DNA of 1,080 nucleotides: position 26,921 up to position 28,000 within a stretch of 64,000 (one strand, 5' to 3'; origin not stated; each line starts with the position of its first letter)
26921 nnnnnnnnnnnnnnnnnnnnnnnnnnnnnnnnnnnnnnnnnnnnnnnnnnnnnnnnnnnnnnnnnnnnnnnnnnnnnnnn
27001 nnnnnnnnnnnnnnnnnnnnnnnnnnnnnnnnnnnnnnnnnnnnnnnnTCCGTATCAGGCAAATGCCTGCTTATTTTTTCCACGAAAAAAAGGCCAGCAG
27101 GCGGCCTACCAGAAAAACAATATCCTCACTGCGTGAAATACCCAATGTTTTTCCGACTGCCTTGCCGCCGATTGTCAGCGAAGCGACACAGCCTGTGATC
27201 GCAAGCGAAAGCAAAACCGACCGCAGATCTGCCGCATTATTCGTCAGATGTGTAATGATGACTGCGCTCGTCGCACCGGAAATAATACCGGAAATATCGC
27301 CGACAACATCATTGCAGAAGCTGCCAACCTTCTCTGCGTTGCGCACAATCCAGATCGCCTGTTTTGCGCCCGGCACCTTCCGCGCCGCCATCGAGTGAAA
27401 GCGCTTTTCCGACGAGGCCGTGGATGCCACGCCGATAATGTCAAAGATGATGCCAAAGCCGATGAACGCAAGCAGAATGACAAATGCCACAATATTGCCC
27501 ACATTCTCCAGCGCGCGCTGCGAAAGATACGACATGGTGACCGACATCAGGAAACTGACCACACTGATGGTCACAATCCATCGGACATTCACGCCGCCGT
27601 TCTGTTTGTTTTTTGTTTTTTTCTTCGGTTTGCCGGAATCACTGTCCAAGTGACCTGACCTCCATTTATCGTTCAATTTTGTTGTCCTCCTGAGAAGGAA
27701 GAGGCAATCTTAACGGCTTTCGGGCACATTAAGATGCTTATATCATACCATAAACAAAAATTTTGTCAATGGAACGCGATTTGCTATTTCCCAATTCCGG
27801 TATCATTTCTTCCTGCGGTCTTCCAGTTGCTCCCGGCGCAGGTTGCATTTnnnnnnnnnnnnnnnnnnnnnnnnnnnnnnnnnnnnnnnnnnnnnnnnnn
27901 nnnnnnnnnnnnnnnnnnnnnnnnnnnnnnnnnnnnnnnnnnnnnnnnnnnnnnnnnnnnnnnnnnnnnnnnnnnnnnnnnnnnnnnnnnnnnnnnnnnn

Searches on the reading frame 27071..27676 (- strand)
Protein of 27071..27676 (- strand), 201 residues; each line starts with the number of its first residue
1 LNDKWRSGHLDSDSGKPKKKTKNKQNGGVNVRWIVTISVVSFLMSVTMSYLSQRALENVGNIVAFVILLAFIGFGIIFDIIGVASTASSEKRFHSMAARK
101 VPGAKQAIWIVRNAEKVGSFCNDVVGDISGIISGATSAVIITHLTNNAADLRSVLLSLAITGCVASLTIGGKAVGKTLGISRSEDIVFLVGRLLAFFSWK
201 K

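Call 6: find_related_loci(query=window:27071-27676:-, collection=genome_contigs, flank=10000)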
Query window:27071-27676:- (201 aa) in genome_contigs; peptide patterns used: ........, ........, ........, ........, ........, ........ (x = any residue, [..] = any of these).
599 stretches matched a pattern (row limit reached: there are more); 419 encode a relative of the query (tblastn E <= 1e-3); the best 80 are kept; 80 distinct loci.
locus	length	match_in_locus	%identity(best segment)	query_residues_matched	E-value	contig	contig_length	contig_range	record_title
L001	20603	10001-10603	99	1-201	2e-128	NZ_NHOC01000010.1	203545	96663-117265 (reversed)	Butyricicoccus porcorum strain BB10 BB10_c10, whole genome shotgun sequence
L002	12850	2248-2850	80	4-201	1e-104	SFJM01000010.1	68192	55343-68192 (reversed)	MAG: Clostridiales bacterium isolate W1P33.008 Contig88, whole genome shotgun sequence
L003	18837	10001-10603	79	5-201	4e-103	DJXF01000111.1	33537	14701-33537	MAG TPA_asm: Clostridiales bacterium UBA7011 UBA7011_contig_16135, whole genome shotgun sequence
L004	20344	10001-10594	89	4-201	1e-102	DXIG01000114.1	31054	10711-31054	MAG TPA_asm: Candidatus Butyricicoccus stercorigallinarum isolate ChiHecec2B26-12929 ChiHecec2B26__C402309_L31054_SAMN08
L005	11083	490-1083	82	5-201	1e-97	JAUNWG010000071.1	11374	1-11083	MAG: Eubacteriales bacterium isolate S8M_St_43 NODE_2191_length_11374_cov_8.658627, whole genome shotgun sequence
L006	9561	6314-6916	79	4-201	2e-97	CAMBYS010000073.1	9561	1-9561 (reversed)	MAG: uncultured Clostridia bacterium isolate SRR17382101_bin.25_metaWRAP_v1.3_MAG genome assembly, contig: ERZ10544624.4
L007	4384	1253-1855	76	3-201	2e-94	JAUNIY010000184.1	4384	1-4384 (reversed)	MAG: Eubacteriales bacterium isolate S29M_St_22 NODE_6677_length_4384_cov_4.863941, whole genome shotgun sequence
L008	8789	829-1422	77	5-201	1e-90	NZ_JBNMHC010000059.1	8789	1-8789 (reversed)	MAG: Butyricicoccus sp. isolate CM_BacBut563.132 k141_569818_length_8789_cov_45.0413, whole genome shotgun sequence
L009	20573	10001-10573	80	10-201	4e-89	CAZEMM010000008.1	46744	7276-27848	MAG TPA_asm: uncultured Butyricicoccus sp. isolate SRP222994_co1_246 genome assembly, contig: NODE_1296_length_46744_cov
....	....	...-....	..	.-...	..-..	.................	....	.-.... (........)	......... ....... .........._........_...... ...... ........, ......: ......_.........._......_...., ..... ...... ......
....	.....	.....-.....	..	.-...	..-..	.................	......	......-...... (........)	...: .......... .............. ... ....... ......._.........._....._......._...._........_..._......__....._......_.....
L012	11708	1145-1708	72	13-201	1e-76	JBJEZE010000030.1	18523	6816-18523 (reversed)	MAG: Butyricicoccus sp. isolate PUUB37_bin.012 NODE_1834_length_18523_cov_10.551982, whole genome shotgun sequence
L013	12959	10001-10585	62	4-200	1e-74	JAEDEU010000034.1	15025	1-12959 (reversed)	MAG: Clostridiaceae bacterium isolate MAG066 NODE_3177_length_15025_cov_52.436874, whole genome shotgun sequence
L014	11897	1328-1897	69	10-201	7e-67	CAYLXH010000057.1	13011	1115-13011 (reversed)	MAG TPA_asm: uncultured Butyricicoccus sp. isolate SRP222994_co1_32 genome assembly, contig: NODE_10134_length_13011_cov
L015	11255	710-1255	59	19-200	6e-64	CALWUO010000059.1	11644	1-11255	MAG: uncultured Butyricicoccus sp. isolate BRZ_IR__bin45 genome assembly, contig: BRZ_IR__NODE_5665_length_11644_cov_11.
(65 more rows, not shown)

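Call 7: search_protein_families(library=pfam, proteins=[window:27071-27676:-])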
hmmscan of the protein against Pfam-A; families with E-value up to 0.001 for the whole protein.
window:27071-27676:- (201 aa): 1 family
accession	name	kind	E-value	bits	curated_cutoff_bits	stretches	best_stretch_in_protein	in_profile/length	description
PF01595.25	CNNM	-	4.3e-05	23.7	28.4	1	67-199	2-129/181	Cyclin M transmembrane N-terminal domain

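Call 26: find_homologous_proteins(query=window:27071-27676:-, max_evalue=1e-40)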
Query window:27071-27676:- (201 aa): 1648 proteins with E <= 1e-40 among 4483 candidates; the best 120 are listed.
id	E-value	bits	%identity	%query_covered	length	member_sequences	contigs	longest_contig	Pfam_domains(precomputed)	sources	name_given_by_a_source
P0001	6.6e-121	419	99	100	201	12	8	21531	-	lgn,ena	-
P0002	2.5e-114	397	99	96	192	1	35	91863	-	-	-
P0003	3.5e-114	397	99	96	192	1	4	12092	-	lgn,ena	-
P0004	8.7e-114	396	99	96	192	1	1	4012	-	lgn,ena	-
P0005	9.1e-114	396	99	96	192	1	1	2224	-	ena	-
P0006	1.4e-113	395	99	96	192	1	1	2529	-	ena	-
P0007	2.6e-113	394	99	96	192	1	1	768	-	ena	-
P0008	4.9e-113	393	98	96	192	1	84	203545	-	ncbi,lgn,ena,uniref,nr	ncbi:hypothetical protein [Butyricicoccus porcorum]|uniref:CNNM transmembrane domain-containing prot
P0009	5.2e-113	393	98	96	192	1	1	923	-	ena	-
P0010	6.8e-113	393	98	96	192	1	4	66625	-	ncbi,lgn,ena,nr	ncbi:MAG: hypothetical protein SPE16_04385 [Butyricicoccus porcorum]|nr:hypothetical protein [Butyri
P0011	1.4e-112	392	98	96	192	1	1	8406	-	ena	-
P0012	1.3e-111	389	98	96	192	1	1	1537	-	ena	-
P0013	3.2e-111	387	97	96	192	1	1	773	-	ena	-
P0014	9.1e-108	376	93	96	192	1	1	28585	-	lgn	-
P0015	6.6e-107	373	92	96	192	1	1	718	-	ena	-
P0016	9.1e-106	369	89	99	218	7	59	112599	-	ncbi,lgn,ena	-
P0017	3.5e-101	355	89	96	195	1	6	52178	-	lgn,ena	-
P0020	3.6e-99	348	86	96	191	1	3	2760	PF01595.26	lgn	-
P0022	1.5e-96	339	84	96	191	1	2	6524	PF01595.26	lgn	-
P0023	2.7e-96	339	81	98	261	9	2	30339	-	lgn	-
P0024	3.1e-96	338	83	96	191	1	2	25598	-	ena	-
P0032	2.0e-91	323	81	96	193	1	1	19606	PF01595.26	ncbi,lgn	-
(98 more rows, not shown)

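Call 27: find_encoding_contigs(protein=P0002, flank=10000, max_places=10)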
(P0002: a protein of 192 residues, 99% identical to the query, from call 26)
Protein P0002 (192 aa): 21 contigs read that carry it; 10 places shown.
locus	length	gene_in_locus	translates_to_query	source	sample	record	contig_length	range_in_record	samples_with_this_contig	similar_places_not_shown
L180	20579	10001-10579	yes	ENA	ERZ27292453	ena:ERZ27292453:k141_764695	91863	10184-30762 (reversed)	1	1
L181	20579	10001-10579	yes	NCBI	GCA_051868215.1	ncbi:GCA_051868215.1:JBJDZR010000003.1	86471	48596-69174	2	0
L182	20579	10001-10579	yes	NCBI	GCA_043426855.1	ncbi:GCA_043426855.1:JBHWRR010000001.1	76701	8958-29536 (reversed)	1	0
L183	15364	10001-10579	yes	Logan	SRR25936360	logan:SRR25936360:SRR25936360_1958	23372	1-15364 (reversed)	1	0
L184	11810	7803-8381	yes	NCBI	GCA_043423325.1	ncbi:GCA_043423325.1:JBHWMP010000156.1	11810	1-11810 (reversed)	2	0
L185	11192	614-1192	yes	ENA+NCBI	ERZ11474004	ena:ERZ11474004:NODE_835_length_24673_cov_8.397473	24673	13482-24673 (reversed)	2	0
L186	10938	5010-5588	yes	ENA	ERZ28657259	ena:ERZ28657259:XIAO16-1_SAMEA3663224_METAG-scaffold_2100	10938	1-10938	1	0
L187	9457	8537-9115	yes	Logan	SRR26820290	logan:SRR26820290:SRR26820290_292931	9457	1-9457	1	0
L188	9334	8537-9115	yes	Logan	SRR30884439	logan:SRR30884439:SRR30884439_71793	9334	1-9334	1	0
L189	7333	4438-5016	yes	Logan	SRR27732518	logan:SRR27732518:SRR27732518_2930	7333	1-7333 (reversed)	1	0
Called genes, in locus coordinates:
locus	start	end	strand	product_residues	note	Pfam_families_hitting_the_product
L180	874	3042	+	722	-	PF03030:H_PPase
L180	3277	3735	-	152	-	PF05014:Nuc_deoxyrib_tr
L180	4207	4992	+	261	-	PF01048:PNP_UDP_1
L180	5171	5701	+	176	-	PF01048:PNP_UDP_1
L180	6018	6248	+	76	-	-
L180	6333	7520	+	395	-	PF01676:Metalloenzyme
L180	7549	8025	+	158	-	PF00027:cNMP_binding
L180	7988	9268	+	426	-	PF01979:Amidohydro_1, PF07969:Amidohydro_3 (weak)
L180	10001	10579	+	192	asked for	-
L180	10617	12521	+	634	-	PF13292:DXP_synthase_N, PF00456:Transketolase_N (faint), PF00676:E1_dh (faint), PF02779:Transket_pyr, PF02780:Transketolase_C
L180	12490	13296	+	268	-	PF01479:S4, PF01728:FtsJ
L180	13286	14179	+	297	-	PF01513:NAD_kinase, PF20143:NAD_kinase_C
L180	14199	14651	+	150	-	PF01316:Arg_repressor, PF02863:Arg_repressor_C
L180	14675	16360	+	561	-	PF02463:SMC_N, PF13476:AAA_23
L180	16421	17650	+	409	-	PF00579:tRNA-synt_1b, PF22421:SYY_C-terminal, PF01479:S4 (weak)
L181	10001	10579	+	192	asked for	-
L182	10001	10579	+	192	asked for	-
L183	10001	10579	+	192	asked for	-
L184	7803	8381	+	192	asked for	-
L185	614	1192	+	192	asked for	-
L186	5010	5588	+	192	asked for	-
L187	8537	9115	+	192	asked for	-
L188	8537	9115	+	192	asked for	-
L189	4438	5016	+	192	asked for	-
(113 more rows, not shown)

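Call 28: find_encoding_contigs(protein=P0014, flank=10000, max_places=3)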
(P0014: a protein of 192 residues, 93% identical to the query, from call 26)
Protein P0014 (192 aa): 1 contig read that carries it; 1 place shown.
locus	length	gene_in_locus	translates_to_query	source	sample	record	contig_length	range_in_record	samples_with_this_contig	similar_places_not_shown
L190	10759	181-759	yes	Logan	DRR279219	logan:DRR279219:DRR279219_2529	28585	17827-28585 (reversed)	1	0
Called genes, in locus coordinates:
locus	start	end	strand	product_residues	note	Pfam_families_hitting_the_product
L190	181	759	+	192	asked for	-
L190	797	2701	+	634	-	PF13292:DXP_synthase_N, PF00456:Transketolase_N (faint), PF00676:E1_dh (faint), PF02779:Transket_pyr, PF02780:Transketolase_C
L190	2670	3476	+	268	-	PF01479:S4, PF01728:FtsJ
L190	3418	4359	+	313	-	PF01513:NAD_kinase, PF20143:NAD_kinase_C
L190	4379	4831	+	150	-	PF01316:Arg_repressor, PF02863:Arg_repressor_C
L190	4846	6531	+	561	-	PF02463:SMC_N, PF13476:AAA_23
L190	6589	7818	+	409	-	PF00579:tRNA-synt_1b, PF22421:SYY_C-terminal, PF01479:S4 (weak)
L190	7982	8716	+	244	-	PF03808:Glyco_tran_WecG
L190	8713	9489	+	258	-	PF02511:Thy1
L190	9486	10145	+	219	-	PF02223:Thymidylate_kin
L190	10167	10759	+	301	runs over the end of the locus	PF09924:LPG_synthase_C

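Call 29: find_encoding_contigs(protein=P0017, flank=10000, max_places=3)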
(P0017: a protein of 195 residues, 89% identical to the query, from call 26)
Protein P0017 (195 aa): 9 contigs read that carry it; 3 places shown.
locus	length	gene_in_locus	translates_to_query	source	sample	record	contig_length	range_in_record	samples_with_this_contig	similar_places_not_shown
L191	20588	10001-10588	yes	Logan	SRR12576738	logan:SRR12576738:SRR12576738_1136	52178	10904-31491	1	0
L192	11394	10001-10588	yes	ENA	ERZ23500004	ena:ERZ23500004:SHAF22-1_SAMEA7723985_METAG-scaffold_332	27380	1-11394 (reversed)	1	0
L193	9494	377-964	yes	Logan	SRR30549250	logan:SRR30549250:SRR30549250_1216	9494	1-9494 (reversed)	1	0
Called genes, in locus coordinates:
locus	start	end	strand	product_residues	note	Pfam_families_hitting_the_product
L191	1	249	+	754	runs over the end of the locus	PF00395:SLH, PF07550:Shr-like_HID (weak), PF04205:FMN_bind (weak)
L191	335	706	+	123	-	PF07009:NusG_II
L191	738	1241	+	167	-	PF07456:Hpre_diP_synt_I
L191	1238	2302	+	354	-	PF02424:ApbE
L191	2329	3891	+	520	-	PF04205:FMN_bind, PF14639:YqgF (faint), PF04205:FMN_bind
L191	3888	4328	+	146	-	PF04205:FMN_bind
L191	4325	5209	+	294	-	PF12801:Fer4_5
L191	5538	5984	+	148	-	PF01029:NusB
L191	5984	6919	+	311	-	PF00814:TsaD, PF22521:HypF_C_2 (weak)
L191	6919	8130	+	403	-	PF13742:tRNA_anti_2, PF01336:tRNA_anti-codon, PF02601:Exonuc_VII_L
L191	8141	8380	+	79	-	PF02609:Exonuc_VII_S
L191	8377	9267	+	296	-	PF00348:polyprenyl_synt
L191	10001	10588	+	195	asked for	-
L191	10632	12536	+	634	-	PF13292:DXP_synthase_N, PF00456:Transketolase_N (faint), PF02779:Transket_pyr, PF02780:Transketolase_C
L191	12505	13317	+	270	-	PF01479:S4, PF01728:FtsJ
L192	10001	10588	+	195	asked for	-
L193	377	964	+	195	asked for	-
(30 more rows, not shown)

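Call 30: find_encoding_contigs(protein=P0016, flank=10000, max_places=4)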
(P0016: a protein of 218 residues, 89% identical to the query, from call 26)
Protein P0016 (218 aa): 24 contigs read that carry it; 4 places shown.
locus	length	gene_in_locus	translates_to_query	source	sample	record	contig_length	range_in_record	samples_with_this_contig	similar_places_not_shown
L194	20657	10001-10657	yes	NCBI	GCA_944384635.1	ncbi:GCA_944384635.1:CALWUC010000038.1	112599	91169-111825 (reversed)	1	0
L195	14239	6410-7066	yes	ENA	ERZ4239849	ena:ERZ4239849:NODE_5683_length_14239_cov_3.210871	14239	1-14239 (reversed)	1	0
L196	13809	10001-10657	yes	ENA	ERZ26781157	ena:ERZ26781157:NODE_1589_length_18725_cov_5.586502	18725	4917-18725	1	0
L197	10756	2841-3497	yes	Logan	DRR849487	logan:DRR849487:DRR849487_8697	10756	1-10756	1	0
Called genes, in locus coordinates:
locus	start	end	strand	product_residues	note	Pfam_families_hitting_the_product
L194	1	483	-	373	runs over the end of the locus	PF12682:Flavodoxin_4, PF04126:Cyclophil_like (weak), PF18050:Cyclophil_like2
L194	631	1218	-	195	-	PF03466:LysR_substrate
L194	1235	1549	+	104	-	PF02082:Rrf2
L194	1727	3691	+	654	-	-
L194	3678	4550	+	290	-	PF00005:ABC_tran, PF13304:AAA_21 (faint)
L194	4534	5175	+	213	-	-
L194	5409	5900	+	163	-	PF11391:DUF2798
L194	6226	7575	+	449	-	PF00860:Xan_ur_permease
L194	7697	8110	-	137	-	PF13527:Acetyltransf_9 (weak), PF00583:Acetyltransf_1, PF13673:Acetyltransf_10, PF13508:Acetyltransf_7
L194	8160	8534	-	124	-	PF01638:HxlR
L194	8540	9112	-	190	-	PF01810:LysE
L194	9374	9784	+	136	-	PF01243:PNPOx_N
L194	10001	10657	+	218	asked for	-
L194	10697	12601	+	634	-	PF13292:DXP_synthase_N, PF00456:Transketolase_N (faint), PF02779:Transket_pyr, PF02780:Transketolase_C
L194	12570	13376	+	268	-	PF01479:S4, PF01728:FtsJ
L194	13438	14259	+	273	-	PF01513:NAD_kinase, PF20143:NAD_kinase_C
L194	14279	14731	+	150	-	PF01316:Arg_repressor, PF02863:Arg_repressor_C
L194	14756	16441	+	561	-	PF02463:SMC_N, PF13476:AAA_23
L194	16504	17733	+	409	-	PF00579:tRNA-synt_1b, PF22421:SYY_C-terminal, PF01479:S4 (weak)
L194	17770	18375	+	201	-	PF17851:GH43_C2, PF07081:DUF1349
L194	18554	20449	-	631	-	PF12710:HAD (faint), PF00122:E1-E2_ATPase, PF00702:Hydrolase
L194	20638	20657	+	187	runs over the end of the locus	PF00440:TetR_N, PF14278:TetR_C_8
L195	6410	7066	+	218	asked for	-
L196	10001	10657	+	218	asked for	-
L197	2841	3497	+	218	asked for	-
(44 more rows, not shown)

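Call 33: find_encoding_contigs(protein=P0020, flank=10000, max_places=2)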
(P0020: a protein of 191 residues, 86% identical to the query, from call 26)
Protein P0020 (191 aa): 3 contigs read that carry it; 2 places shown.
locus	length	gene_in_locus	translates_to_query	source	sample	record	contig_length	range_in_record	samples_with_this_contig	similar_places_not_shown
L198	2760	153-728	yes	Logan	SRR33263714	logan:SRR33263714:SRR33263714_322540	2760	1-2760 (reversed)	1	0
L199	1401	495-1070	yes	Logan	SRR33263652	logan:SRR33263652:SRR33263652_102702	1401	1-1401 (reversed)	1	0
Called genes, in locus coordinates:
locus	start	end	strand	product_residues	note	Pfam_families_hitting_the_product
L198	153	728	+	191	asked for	PF01595:CNNM (weak)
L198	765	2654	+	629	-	PF13292:DXP_synthase_N, PF00456:Transketolase_N (faint), PF00676:E1_dh (weak), PF02779:Transket_pyr, PF02780:Transketolase_C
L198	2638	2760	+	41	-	?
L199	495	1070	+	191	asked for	PF01595:CNNM (weak)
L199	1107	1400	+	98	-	?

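Call 34: find_encoding_contigs(protein=P0024, flank=10000, max_places=2)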
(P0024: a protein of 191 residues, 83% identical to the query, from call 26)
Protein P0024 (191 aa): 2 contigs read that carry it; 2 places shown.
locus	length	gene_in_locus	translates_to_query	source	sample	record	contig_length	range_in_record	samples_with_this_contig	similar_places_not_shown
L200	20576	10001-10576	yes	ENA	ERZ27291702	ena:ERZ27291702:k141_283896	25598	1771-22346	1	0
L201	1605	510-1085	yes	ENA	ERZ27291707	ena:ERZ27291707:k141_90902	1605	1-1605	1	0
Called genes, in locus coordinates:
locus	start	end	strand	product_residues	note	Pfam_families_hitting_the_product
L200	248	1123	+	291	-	PF19568:Spore_III_AA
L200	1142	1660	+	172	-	PF09548:Spore_III_AB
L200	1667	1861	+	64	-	PF06686:SpoIIIAC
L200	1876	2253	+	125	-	PF06686:SpoIIIAC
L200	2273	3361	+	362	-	PF09546:Spore_III_AE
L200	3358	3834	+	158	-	-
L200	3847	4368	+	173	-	-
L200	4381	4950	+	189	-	PF12685:SpoIIIAH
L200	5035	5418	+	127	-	PF03780:Asp23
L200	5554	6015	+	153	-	PF01029:NusB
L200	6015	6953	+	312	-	PF00814:TsaD, PF22521:HypF_C_2 (weak)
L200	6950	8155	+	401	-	PF13742:tRNA_anti_2, PF01336:tRNA_anti-codon, PF02601:Exonuc_VII_L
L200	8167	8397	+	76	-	PF02609:Exonuc_VII_S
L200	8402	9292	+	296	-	PF00348:polyprenyl_synt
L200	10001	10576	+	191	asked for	-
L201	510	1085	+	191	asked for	-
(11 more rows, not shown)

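Call 35: find_encoding_contigs(protein=P0023, flank=10000, max_places=2)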
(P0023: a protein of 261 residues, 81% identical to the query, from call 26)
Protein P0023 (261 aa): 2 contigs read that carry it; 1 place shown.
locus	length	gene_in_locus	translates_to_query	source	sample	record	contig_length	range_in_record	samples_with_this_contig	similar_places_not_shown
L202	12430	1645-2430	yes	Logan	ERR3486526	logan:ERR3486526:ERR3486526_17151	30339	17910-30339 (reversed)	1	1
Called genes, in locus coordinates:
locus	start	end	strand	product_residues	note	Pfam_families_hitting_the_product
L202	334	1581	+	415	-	PF02729:OTCace_N, PF00185:OTCace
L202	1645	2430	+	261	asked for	-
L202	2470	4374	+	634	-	PF13292:DXP_synthase_N, PF00456:Transketolase_N (weak), PF02779:Transket_pyr, PF02780:Transketolase_C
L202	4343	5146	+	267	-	PF01479:S4, PF01728:FtsJ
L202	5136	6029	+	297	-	PF01513:NAD_kinase, PF20143:NAD_kinase_C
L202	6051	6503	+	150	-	PF01316:Arg_repressor, PF02863:Arg_repressor_C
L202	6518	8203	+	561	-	PF02463:SMC_N, PF13476:AAA_23, PF13555:AAA_29 (faint)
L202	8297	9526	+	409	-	PF00579:tRNA-synt_1b, PF22421:SYY_C-terminal, PF01479:S4 (weak)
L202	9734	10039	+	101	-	PF00085:Thioredoxin, PF14595:Thioredoxin_9 (weak), PF13098:Thioredoxin_2, PF13905:Thioredoxin_8 (faint)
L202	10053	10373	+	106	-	PF00581:Rhodanese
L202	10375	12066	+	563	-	PF07992:Pyr_redox_2, PF13738:Pyr_redox_3, PF00070:Pyr_redox, PF02852:Pyr_redox_dim, PF00581:Rhodanese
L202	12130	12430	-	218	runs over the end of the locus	PF00027:cNMP_binding (weak), PF13545:HTH_Crp_2, PF00325:Crp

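Call 42: find_encoding_contigs(protein=P0015, flank=10000, max_places=2)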
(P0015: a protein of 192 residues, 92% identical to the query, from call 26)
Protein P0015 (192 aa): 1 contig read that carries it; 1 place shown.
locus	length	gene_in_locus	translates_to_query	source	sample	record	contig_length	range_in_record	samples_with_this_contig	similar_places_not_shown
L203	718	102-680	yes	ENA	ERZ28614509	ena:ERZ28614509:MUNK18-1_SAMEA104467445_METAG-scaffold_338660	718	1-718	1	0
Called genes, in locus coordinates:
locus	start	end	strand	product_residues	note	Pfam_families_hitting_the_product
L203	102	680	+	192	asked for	-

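Call 43: find_encoding_contigs(protein=P0022, flank=10000, max_places=2)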
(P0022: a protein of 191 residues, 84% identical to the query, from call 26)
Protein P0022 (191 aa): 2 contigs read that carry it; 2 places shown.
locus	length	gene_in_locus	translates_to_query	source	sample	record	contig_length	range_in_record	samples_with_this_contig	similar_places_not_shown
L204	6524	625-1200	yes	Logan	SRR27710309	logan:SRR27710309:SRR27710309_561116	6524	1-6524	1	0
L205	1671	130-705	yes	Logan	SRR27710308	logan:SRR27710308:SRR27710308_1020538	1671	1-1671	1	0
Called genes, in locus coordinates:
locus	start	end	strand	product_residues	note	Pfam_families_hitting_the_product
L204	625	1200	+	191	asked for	PF01595:CNNM (faint)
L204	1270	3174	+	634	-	PF13292:DXP_synthase_N, PF00676:E1_dh (faint), PF02779:Transket_pyr, PF02780:Transketolase_C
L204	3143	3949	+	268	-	PF01479:S4, PF01728:FtsJ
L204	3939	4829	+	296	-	PF01513:NAD_kinase, PF20143:NAD_kinase_C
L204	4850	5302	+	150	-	PF01316:Arg_repressor, PF02863:Arg_repressor_C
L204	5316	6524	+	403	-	?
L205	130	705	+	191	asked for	PF01595:CNNM (faint)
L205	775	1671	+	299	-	?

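Call 44: find_encoding_contigs(protein=P0032, flank=10000, max_places=2)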
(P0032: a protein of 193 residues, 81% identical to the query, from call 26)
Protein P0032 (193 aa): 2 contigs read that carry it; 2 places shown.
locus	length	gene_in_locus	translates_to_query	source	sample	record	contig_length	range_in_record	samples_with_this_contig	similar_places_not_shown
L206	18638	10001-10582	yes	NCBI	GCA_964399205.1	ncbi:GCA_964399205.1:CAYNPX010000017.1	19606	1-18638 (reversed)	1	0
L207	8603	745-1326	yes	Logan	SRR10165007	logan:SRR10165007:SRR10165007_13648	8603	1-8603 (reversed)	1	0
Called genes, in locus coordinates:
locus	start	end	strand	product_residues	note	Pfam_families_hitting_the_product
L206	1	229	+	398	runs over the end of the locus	?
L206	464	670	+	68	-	PF08984:DUF1858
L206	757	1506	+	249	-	PF12847:Methyltransf_18, PF04816:TrmK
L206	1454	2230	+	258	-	PF01784:DUF34_NIF3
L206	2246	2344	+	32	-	-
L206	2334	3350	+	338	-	PF02899:Phage_int_SAM_1 (faint), PF00589:Phage_integrase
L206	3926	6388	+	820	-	PF02190:LON_substr_bdg, PF08298:AAA_PrkA (weak), PF20720:nSTAND3 (faint), PF00004:AAA, PF07728:AAA_5, PF22667:Lon_lid, PF05362:Lon_C, PF13541:ChlI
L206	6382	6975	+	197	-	PF02421:FeoB_N, PF01926:MMR_HSR1, PF00009:GTP_EFTU (weak)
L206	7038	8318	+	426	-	PF00278:Orn_DAP_Arg_deC, PF02784:Orn_Arg_deC_N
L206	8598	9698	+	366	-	PF02729:OTCace_N, PF00185:OTCace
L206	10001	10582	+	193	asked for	PF01595:CNNM (faint)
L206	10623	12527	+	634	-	PF13292:DXP_synthase_N, PF00456:Transketolase_N (weak), PF02779:Transket_pyr, PF02780:Transketolase_C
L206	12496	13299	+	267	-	PF01479:S4, PF01728:FtsJ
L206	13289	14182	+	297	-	PF01513:NAD_kinase, PF20143:NAD_kinase_C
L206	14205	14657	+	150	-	PF01316:Arg_repressor, PF02863:Arg_repressor_C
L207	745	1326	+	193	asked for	PF01595:CNNM (faint)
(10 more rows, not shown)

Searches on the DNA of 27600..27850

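Call 47: search_rna_families(source=window, start=27600, end=27850, threshold=evalue, max_evalue=10, show_alignments=3)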
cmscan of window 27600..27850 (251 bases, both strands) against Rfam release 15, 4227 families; matches with E-value up to 10: 2.
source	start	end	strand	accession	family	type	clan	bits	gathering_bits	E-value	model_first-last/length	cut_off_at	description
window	27803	27850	-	RF04067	mir-4520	Gene; miRNA;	-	16.7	90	0.28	1-70/70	no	mir-4520 microRNA precursor family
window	27600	27740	+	RF01951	SOX2OT_exon1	Gene; lncRNA;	-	10.9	65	1.8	83-230/230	5'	SOX2 overlapping transcript exon 1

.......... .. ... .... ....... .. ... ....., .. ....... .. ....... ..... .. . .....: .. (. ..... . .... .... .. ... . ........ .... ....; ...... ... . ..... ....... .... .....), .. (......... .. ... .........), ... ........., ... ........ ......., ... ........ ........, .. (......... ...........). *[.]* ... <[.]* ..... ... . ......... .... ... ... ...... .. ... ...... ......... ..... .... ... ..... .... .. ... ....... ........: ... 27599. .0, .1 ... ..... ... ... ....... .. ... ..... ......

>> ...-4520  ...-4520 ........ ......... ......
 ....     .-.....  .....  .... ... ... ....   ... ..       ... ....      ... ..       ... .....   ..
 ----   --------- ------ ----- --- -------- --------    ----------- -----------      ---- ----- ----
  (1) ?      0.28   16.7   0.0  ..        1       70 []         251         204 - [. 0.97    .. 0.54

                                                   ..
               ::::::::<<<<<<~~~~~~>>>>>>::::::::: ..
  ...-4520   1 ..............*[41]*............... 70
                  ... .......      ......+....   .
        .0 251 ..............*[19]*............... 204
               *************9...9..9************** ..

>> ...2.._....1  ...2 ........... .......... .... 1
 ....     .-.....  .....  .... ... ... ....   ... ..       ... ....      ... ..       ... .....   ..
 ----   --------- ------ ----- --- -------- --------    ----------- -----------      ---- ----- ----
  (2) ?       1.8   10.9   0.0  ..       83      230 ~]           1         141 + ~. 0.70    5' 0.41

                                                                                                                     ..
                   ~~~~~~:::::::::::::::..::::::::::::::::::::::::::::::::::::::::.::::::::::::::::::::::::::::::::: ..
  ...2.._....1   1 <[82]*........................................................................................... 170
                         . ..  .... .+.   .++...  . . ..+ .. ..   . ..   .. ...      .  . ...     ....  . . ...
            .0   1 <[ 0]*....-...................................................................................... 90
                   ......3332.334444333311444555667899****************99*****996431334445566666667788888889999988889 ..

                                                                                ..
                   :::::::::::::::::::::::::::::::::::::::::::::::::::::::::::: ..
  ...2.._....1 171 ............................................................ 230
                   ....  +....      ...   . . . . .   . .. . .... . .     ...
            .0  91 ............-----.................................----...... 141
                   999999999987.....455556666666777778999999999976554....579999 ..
